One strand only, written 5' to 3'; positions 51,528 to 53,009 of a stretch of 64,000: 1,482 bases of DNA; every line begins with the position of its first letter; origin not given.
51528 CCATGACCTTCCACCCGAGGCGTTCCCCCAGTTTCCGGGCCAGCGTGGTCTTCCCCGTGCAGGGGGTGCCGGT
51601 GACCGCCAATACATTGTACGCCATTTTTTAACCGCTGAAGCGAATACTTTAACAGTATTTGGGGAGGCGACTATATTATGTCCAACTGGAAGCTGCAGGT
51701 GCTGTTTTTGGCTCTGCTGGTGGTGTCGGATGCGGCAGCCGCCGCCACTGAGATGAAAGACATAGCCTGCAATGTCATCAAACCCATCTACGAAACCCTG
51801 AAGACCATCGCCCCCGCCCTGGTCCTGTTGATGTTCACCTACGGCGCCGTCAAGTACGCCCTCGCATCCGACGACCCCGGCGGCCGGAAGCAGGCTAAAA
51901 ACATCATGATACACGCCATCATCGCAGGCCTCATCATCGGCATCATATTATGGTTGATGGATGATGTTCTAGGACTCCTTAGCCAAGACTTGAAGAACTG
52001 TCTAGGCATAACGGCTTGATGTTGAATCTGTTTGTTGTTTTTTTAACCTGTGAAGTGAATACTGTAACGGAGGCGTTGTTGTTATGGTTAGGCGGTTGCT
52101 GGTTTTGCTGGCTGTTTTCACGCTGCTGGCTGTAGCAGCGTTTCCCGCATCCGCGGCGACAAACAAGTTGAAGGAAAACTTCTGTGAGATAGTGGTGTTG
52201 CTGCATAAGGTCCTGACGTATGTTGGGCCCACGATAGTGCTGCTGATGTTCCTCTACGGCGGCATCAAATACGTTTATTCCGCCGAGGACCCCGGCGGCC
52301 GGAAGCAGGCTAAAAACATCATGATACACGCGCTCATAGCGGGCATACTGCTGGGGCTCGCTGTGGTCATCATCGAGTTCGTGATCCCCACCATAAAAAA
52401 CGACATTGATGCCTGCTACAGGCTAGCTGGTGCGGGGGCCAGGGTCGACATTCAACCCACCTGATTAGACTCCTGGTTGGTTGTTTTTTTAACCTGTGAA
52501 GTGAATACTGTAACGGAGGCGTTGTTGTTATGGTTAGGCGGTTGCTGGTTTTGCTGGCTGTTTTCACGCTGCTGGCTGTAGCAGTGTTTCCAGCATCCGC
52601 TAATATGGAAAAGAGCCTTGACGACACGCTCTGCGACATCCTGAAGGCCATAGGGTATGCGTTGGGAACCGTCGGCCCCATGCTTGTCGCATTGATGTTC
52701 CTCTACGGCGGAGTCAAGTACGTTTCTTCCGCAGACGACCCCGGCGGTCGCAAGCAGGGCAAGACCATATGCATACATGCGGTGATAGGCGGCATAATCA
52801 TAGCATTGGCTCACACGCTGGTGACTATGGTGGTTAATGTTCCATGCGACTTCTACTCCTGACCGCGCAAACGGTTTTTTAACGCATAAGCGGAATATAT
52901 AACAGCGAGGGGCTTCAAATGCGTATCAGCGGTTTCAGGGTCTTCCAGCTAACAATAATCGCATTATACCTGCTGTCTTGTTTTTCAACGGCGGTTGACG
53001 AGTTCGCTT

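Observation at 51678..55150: Tandem array of nine paralogous small exported two-helix hairpin proteins with an invariant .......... loop, next to aglB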

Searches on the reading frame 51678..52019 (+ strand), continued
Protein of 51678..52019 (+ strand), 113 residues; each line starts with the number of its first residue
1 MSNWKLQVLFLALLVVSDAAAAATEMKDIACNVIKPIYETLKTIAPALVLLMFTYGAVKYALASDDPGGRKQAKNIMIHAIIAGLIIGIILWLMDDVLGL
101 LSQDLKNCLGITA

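Call 40: find_related_loci(query=A1, collection=viral_contigs, flank=10000)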
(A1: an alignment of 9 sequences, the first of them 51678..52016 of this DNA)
Query A1 (113 aa) in viral_contigs; peptide patterns used: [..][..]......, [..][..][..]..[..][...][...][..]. (x = any residue, [..] = any of these).
18 stretches matched a pattern, but none encodes a relative of the query by tblastn (E <= 1e-3).

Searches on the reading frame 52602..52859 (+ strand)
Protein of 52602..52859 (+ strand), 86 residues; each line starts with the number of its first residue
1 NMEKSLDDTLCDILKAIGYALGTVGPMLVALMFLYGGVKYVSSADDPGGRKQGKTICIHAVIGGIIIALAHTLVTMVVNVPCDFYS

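Call 53: predict_structure(alignment_id=A2)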
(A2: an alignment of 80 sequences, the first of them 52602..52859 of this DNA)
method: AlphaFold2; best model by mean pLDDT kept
length: 86 residues; sequences in the alignment: 80
mean_pLDDT: 89.5   pTM: 0.72
mean pLDDT of the five models: 89.5, 89.3, 88.6, 88.6, 88.3
residues with pLDDT >= 90: 58; 70-90: 18; 50-70: 8; < 50: 2
segments of 3 or more residues with pLDDT < 50: none
pLDDT, mean of each block of 10 residues (from residue 1): 74 90 95 98 97 98 97 84 59
secondary structure, 60 per line:
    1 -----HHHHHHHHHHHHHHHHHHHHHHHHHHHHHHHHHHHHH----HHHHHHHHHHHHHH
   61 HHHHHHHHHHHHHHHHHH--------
elements in order: H6-42 H47-78
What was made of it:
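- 52530..52862 (+): Pilin paralog 3 (110 aa), class A. Predicted mature protein starts at N25 (ASA|NMEK). AlphaFold model of the mature part has pLDDT 89.5, helices 6-42 and 47-78 (call 53).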

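Call 57: fold_search(model_id=the predicted structure, library=pdb)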
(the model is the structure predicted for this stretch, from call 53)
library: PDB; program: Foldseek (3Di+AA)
matches with E <= 10: 63; with E <= 0.001: 0
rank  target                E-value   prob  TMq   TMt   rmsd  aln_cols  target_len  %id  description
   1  1a91_MODEL_1_A        1.3e+00  0.85  0.58  0.62   3.7        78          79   12  SUBUNIT C OF THE F1FO ATP SYNTHASE OF ESCHERICHIA COLI; NMR, 10 STRUCTURES (released 1998-07-01)
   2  6s1k_E                2.5e+00  0.15  0.37  0.32   9.5        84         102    7  E. coli Core Signaling Unit, carrying QQQQ receptor mutation (released 2020-01-22)
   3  6lgq_C                2.6e+00  0.69  0.60  0.26   2.5        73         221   14  The crystal complex structure of histidine kinase and response regulator (released 2020-12-09)
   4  3zx6_A                3.0e+00  0.63  0.58  0.19   4.7        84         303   10  Structure of Hamp(AF1503)-Tsr fusion - Hamp (A291V) mutant (released 2012-02-29)
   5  9a69_B                3.3e+00  0.77  0.70  0.11   2.4        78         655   13  Integrative model of MCPB-MCPC by crosslinking MS and deep learning (released 2024-09-18)
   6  9a72_A                3.7e+00  0.41  0.50  0.18   5.2        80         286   10  Integrative model of YFMS-CHEW by crosslinking MS and deep learning (released 2024-09-18)
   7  4biz_D                4.2e+00  0.23  0.47  0.23   5.8        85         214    9  Crystal structure of CpxAHDC (orthorhombic form 2) (released 2014-04-23)
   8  6yo0_g1               4.4e+00  0.75  0.68  0.65   2.0        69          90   12  Cryo-EM structure of Tetrahymena thermophila mitochondrial ATP synthase - F1/peripheral stalk (released 2020-09-30)
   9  9jfj_B                4.4e+00  0.54  0.56  0.24   3.1        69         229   10  Crystal structure of the cytoplasmic domain of ZraS in ADP-bound form (released 2025-03-26)
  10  1qu7_B                4.4e+00  0.35  0.54  0.24   5.2        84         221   11  FOUR HELICAL-BUNDLE STRUCTURE OF THE CYTOPLASMIC DOMAIN OF A SERINE CHEMOTAXIS RECEPTOR (released 2000-07-12)
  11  7ltq_B                4.7e+00  0.09  0.35  0.16  10.3        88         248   18  Crystal Structure of a histidine kinase from Burkholderia ambifaria MC40-6 (released 2021-03-17)
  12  9jfj_D                5.0e+00  0.51  0.56  0.24   3.1        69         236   10  Crystal structure of the cytoplasmic domain of ZraS in ADP-bound form (released 2025-03-26)
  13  5zhy_D                5.0e+00  0.18  0.46  0.45   5.1        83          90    8  Structural characterization of the HCoV-229E fusion core (released 2018-06-06)
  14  6djl_E                5.0e+00  0.11  0.37  0.16   7.6        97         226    7  Crystal structure of the Rab11 GEF SH3BP5 bound to nucleotide free Rab11A (released 2018-09-26)
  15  9a65_A                5.3e+00  0.13  0.40  0.09   6.1        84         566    8  Integrative model of YVAQ-MCPB by crosslinking MS and deep learning (released 2024-09-18)
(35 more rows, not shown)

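Call 59: search_protein_representatives(alignment_id=A2)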
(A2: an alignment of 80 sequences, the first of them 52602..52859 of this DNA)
Query: 80 sequences, 109 profile positions. Proteins with E-value up to 0.001 (for the whole library): 6074; up to 1e-10: 336; up to 1e-30: 23. The best 150 are listed.
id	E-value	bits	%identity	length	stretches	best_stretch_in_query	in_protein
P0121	5.1e-85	297.0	-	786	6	21-101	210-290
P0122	8.8e-83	289.8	-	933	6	26-102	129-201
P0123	5.2e-63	226.2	-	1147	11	13-101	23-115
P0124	1.1e-62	225.1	-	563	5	24-102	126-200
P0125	3.5e-61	220.2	-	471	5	24-102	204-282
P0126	3.1e-58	210.8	-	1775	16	9-102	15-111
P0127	5.2e-57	206.9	-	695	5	28-102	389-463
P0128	7.0e-48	177.5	-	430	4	27-101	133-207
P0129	8.8e-48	177.1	-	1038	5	25-102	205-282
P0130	5.3e-45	168.2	-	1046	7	26-100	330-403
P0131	1.3e-43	163.7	-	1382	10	26-101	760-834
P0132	2.3e-40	153.3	-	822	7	23-94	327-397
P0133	2.0e-37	143.8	-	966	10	23-99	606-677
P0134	7.2e-37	142.0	-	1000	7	23-102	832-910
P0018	1.4e-32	128.3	-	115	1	1-108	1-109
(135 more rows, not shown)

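Call 62: list_cluster_members(proteins=[P0121, P0122, P0123, P0124, P0125, P0126, P0127, P0129, P0131, P0134])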
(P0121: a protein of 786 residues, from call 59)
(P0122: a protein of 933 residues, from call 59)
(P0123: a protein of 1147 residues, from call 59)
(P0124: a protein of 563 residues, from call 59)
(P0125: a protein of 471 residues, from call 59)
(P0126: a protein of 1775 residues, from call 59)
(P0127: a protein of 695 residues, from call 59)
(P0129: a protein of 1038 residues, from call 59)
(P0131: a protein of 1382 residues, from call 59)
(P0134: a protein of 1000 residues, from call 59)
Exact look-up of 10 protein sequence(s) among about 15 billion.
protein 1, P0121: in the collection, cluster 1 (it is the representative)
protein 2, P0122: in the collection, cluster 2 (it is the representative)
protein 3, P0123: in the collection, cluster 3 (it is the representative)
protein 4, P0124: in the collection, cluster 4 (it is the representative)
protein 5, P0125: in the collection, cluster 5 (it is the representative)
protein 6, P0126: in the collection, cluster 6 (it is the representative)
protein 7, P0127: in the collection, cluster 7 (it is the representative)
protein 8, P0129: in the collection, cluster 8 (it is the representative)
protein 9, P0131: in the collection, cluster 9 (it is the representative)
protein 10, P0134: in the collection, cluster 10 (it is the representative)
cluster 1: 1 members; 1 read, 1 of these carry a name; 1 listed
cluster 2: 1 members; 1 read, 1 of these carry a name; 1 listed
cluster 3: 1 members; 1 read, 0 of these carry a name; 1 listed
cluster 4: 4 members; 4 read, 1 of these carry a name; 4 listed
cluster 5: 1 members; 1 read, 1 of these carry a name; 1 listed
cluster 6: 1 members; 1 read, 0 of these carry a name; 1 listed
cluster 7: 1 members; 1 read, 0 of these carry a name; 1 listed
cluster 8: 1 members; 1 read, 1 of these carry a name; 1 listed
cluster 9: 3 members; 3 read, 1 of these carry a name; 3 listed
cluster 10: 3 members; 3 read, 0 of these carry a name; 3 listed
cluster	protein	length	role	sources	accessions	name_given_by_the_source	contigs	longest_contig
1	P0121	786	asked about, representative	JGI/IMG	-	hypothetical protein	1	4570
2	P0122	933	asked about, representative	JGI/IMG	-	hypothetical protein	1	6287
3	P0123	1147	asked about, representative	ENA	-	-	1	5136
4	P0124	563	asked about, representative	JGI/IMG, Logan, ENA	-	-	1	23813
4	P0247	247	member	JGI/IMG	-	hypothetical protein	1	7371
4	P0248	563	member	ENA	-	-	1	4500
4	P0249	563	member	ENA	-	-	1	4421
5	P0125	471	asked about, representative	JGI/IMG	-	hypothetical protein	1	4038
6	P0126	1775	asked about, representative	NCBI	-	-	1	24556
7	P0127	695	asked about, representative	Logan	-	-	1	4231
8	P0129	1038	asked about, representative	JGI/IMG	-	hypothetical protein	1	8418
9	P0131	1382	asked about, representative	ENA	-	-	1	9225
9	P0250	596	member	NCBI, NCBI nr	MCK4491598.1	MAG: hypothetical protein KAU03_03175, partial [Candidatus Altiarchaeales archaeon] | hypothetical protein [Candidatus Altiarchaeales archaeon]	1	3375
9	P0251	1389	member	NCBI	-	-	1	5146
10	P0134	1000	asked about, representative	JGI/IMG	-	-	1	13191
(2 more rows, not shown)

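Call 63: find_related_loci(query=P0124, collection=metagenome_contigs, flank=10000)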
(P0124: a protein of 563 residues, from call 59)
Query P0124 (563 aa) in metagenome_contigs; peptide patterns used: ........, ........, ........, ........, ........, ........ (x = any residue, [..] = any of these).
188 stretches matched a pattern; 1 encode a relative of the query (tblastn E <= 1e-3); 1 distinct loci.
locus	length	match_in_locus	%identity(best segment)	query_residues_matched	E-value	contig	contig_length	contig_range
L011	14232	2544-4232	100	1-563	0e+0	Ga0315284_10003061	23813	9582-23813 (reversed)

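Call 68: find_homologous_proteins(query=P0131, max_evalue=1e-10)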
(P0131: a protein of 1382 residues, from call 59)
Query P0131 (1382 aa): 7 proteins with E <= 1e-10 among 8000 candidates.
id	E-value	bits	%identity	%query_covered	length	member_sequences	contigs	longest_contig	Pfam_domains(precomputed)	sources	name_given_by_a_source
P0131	0.0e+0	2974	100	100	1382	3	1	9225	PF18895.6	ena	-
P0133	0.0e+0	1064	48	45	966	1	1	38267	PF18895.6,PF04956.19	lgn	-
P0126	2.4e-162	560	24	81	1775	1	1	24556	PF18895.6,PF04956.19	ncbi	-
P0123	4.7e-157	543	27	75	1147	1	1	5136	PF18895.6,PF04956.19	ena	-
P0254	2.7e-156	540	30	45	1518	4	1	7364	PF18895.6,PF04956.19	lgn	-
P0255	1.2e-142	495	32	44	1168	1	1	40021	PF18895.6,PF04956.19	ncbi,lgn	-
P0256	1.8e-133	465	29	68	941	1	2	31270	PF18895.6,PF04956.19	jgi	-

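Call 69: find_encoding_contigs(protein=P0255, flank=10000, max_places=2)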
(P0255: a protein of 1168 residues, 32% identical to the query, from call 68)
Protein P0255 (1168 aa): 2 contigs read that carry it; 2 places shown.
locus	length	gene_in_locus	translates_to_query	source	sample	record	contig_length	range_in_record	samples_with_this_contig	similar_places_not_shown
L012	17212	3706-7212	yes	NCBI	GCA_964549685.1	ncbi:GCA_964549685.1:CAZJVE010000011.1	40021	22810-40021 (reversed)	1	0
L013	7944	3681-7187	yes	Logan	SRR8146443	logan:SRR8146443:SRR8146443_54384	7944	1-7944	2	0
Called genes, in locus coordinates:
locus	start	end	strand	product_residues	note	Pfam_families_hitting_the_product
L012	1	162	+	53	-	?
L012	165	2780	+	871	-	-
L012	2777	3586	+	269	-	-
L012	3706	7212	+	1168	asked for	PF04956:TrbC, PF18895:T4SS_pilin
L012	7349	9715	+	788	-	PF04956:TrbC (faint), PF18895:T4SS_pilin (weak)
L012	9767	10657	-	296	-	PF02219:MTHFR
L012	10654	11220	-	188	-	PF12225:DUF5981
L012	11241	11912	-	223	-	PF01865:PhoU_div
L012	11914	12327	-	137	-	PF00571:CBS (weak)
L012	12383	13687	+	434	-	PF00999:Na_H_Exchanger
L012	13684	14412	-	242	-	PF00149:Metallophos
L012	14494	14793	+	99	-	-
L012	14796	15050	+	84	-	PF05016:ParE_toxin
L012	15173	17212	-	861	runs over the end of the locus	PF04851:ResIII, PF00270:DEAD, PF00271:Helicase_C, PF22590:Cas3-like_C_2 (weak), PF19306:WHD_Lhr, PF08494:DEAD_assoc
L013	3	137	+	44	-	?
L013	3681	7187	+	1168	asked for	PF04956:TrbC, PF18895:T4SS_pilin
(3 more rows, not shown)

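Call 70: find_encoding_contigs(protein=P0133, flank=10000, max_places=2)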
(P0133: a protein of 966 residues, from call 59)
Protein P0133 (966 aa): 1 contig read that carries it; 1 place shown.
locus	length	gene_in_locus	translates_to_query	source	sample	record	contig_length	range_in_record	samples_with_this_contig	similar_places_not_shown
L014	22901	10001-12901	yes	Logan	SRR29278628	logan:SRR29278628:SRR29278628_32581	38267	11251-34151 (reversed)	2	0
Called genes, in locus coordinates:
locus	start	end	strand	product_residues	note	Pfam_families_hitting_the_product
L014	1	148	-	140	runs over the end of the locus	-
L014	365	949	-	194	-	-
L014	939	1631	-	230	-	PF01976:DUF116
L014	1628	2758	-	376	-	PF00155:Aminotran_1_2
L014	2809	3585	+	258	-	-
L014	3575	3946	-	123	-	PF27297:AF_0843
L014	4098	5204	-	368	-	PF02005:TRM, PF02475:TRM5-TYW2_MTfase (weak)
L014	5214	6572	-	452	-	PF23989:PilB3_C (faint), PF00437:T2SSE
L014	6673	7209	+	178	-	PF02441:Flavoprotein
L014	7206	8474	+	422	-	PF20695:UbiD_N, PF01977:UbiD, PF20696:UbiD_C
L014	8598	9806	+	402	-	PF04412:AcnX, PF28403:AcnX_2nd, PF28406:AcnX_3rd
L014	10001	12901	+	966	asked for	PF04956:TrbC (weak), PF18895:T4SS_pilin, PF04956:TrbC (weak), PF18895:T4SS_pilin (weak)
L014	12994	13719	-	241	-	-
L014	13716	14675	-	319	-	PF18895:T4SS_pilin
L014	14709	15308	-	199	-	-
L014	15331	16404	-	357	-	-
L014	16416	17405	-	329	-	-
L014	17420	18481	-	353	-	-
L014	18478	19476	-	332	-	-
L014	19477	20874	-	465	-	-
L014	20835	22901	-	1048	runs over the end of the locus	-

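Call 71: find_encoding_contigs(protein=P0126, flank=10000, max_places=2)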
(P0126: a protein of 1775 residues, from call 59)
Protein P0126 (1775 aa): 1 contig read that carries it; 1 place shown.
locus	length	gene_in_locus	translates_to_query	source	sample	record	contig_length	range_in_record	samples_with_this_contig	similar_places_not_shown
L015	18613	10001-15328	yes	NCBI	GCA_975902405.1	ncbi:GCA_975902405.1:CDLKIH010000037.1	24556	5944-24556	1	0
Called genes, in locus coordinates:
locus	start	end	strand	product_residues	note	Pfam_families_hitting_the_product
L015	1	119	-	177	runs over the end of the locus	PF02441:Flavoprotein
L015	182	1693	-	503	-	PF20123:DUF6513 (weak), PF00809:Pterin_bind, PF14251:PterinBD-DUF4346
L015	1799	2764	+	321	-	PF09822:ABC_transp_aux (faint)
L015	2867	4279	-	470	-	PF25596:CPSase_L_D1, PF02222:ATP-grasp, PF02786:CPSase_L_D2, PF07478:Dala_Dala_lig_C, PF02787:CPSase_L_D3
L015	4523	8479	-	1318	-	PF05048:NosD, PF13229:Beta_helix, PF05048:NosD, PF13229:Beta_helix, PF05048:NosD, PF13229:Beta_helix, PF05048:NosD (weak)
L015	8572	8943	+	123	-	PF13742:tRNA_anti_2 (faint), PF01336:tRNA_anti-codon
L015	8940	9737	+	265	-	PF06023:Csa1 (weak), PF12705:PDDEXK_1, PF01930:Cas_Cas4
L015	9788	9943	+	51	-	PF00832:Ribosomal_L39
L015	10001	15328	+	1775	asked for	PF04956:TrbC, PF18895:T4SS_pilin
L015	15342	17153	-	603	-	PF00361:Proton_antipo_M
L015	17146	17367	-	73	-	-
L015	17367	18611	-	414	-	?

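Call 74: search_protein_families(library=pfam, proteins=[L012:165-2780:+, L012:2777-3586:+, L014:20835-22901:-, L014:19477-20874:-, L014:18478-19476:-, L014:17420-18481:-, L014:16416-17405:-, L014:15331-16404:-, L014:14709-15308:-, L014:12994-13719:-], max_evalue=0.1)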
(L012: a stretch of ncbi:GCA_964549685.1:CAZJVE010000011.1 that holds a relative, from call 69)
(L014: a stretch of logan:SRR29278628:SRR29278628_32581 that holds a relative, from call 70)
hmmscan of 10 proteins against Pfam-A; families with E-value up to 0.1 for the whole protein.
L012:165-2780:+ (871 aa): 0 families

L012:2777-3586:+ (269 aa): 0 families

L014:20835-22901:- (688 aa): 1 family
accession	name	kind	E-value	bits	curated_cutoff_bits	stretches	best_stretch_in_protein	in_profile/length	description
PF04862.18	DUF642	-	0.012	15.9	27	1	290-401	39-141/157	Protein of unknown function (DUF642)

L014:19477-20874:- (465 aa): 1 family
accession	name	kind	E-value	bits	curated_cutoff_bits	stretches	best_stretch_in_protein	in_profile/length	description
PF18895.5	T4SS_pilin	-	0.0055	17.2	26.6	1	123-185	9-70/71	Type IV secretion system pilin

L014:18478-19476:- (332 aa): 1 family
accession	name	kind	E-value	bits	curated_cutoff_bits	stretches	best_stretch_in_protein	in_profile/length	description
PF18895.5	T4SS_pilin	-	0.0012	19.3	26.6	1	108-151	29-71/71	Type IV secretion system pilin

L014:17420-18481:- (353 aa): 1 family
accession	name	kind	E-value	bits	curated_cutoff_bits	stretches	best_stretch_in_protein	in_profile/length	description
PF18895.5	T4SS_pilin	-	0.027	15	26.6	1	94-157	8-70/71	Type IV secretion system pilin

L014:16416-17405:- (329 aa): 1 family
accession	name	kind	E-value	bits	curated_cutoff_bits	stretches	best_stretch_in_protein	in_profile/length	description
PF18895.5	T4SS_pilin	-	0.00083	19.8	26.6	1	94-146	18-70/71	Type IV secretion system pilin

L014:15331-16404:- (357 aa): 1 family
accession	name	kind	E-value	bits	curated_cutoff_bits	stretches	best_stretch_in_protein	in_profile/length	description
PF18895.5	T4SS_pilin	-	0.0086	16.6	26.6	1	111-163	16-68/71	Type IV secretion system pilin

L014:14709-15308:- (199 aa): 1 family
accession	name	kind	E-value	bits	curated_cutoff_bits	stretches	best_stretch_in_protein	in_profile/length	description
PF20040.4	DUF6442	-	0.053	14.2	25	1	13-72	22-77/102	Family of unknown function (DUF6442)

L014:12994-13719:- (241 aa): 3 families
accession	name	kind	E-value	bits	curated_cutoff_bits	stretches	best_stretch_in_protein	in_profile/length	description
PF18895.5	T4SS_pilin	-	8.1e-06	26.3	26.6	1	149-215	5-71/71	Type IV secretion system pilin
PF04956.18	TrbC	-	7.3e-05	23.3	27.9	1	136-213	23-96/98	TrbC/VIRB2 pilin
PF13572.11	DUF4134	-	0.022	15.5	26.5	1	148-212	26-89/93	Domain of unknown function (DUF4134)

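Call 83: find_encoding_contigs(protein=P0131, flank=10000, max_places=3)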
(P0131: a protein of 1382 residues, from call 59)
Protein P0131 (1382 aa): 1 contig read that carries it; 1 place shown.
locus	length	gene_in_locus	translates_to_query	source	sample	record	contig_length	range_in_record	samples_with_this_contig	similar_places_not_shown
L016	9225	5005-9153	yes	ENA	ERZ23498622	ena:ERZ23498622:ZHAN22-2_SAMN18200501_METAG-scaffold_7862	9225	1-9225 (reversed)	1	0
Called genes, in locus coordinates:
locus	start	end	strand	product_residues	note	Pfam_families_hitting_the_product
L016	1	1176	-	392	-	?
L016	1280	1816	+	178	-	PF02441:Flavoprotein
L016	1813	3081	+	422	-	PF20695:UbiD_N, PF01977:UbiD, PF20696:UbiD_C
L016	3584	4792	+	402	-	PF04412:AcnX, PF28403:AcnX_2nd, PF28406:AcnX_3rd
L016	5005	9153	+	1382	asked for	PF18895:T4SS_pilin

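Call 84: find_encoding_contigs(protein=P0256, flank=10000, max_places=2)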
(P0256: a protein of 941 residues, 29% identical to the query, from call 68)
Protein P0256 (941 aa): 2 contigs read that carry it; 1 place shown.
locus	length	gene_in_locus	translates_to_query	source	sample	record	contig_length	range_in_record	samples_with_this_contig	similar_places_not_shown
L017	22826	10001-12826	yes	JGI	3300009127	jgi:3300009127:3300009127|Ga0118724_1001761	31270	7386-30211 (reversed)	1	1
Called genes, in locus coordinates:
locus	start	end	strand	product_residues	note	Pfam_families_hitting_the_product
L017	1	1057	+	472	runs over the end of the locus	PF18895:T4SS_pilin (weak)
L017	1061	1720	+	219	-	-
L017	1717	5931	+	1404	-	-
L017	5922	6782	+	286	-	PF18895:T4SS_pilin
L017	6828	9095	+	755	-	PF18895:T4SS_pilin (faint), PF09471:Peptidase_M64 (faint)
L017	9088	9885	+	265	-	-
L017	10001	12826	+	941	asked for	PF04956:TrbC, PF18895:T4SS_pilin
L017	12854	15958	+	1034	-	PF04956:TrbC (faint), PF00801:PKD, PF18911:PKD_4, PF18895:T4SS_pilin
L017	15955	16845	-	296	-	PF02219:MTHFR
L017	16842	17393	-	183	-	PF12225:DUF5981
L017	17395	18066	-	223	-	PF01865:PhoU_div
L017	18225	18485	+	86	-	-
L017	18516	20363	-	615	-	PF00270:DEAD (weak), PF04851:ResIII (weak), PF06733:DEAD_2, PF06777:HBB, PF13307:Helicase_C_2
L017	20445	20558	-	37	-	-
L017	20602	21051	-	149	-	PF01988:VIT1 (faint)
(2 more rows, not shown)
